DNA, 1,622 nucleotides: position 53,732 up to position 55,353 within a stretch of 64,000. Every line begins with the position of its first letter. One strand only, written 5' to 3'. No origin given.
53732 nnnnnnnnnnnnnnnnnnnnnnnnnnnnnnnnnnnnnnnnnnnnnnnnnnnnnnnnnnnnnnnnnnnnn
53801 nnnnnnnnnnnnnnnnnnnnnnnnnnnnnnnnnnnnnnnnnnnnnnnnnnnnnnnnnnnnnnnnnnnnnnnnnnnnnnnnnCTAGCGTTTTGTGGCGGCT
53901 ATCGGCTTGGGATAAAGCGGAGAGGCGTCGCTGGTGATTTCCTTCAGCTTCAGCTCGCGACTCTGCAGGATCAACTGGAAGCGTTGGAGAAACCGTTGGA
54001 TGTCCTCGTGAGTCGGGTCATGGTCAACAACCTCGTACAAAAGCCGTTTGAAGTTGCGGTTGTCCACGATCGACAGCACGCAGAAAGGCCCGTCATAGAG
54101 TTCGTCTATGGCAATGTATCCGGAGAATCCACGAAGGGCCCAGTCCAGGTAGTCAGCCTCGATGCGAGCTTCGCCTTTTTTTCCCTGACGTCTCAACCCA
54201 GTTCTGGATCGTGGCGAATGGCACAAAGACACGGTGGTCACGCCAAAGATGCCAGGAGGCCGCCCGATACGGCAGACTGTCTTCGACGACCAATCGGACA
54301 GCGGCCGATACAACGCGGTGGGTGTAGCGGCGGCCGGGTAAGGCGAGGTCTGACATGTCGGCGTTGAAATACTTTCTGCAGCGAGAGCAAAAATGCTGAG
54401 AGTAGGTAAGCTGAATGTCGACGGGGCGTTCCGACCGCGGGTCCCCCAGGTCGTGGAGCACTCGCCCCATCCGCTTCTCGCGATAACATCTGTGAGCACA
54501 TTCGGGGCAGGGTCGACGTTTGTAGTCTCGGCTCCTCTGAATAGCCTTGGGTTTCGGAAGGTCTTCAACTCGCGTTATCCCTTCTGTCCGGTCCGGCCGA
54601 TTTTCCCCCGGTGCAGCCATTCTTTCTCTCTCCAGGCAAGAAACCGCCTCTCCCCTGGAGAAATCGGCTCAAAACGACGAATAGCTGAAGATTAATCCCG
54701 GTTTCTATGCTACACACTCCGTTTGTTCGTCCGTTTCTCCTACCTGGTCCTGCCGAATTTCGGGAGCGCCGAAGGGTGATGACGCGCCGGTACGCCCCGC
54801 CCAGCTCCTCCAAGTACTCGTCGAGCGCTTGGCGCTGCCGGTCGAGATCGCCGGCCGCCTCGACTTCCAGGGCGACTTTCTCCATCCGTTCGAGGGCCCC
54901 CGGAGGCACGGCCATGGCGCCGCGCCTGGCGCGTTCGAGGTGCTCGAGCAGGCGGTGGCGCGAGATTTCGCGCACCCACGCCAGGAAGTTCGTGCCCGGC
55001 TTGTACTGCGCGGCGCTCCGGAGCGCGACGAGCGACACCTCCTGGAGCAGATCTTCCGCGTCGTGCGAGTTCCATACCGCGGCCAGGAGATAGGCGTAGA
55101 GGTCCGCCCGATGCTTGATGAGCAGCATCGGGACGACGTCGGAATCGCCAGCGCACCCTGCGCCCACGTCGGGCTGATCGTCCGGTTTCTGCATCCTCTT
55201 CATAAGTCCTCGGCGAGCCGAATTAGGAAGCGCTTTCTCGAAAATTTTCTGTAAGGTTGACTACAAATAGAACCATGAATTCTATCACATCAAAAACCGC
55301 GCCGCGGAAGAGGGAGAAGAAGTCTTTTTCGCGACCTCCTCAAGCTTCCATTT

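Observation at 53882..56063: Mobile-element scar: ISL3 transposase remnant plus 48-bp exact direct repeats that terminate two different genes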

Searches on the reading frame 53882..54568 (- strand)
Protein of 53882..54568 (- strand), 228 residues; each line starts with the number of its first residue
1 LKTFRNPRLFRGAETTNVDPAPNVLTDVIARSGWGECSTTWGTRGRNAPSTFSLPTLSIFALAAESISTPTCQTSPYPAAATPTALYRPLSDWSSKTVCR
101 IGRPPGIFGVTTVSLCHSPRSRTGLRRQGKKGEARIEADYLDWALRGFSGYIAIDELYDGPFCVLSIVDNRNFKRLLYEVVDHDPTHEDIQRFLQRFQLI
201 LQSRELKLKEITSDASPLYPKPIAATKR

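Call 5: search_protein_families(library=pfam, proteins=[window:53882-54568:-], max_evalue=0.01)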
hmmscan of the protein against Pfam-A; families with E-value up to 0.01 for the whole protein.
window:53882-54568:- (228 aa): 0 families

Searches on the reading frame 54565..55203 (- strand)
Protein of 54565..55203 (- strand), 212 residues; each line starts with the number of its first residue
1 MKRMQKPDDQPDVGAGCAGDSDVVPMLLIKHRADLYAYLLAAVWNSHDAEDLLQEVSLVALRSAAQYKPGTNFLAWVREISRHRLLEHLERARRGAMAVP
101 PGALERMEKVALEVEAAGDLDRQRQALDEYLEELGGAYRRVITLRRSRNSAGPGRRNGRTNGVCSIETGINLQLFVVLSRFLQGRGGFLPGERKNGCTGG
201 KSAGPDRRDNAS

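Call 5: search_protein_families(library=pfam, proteins=[window:54565-55203:-], max_evalue=0.01)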
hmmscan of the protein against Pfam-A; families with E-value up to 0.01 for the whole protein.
window:54565-55203:- (212 aa): 1 family
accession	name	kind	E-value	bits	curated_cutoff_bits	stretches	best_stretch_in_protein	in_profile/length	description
PF04542.20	Sigma70_r2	-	2.2e-10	40.6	24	1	30-94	4-70/71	Sigma-70 region 2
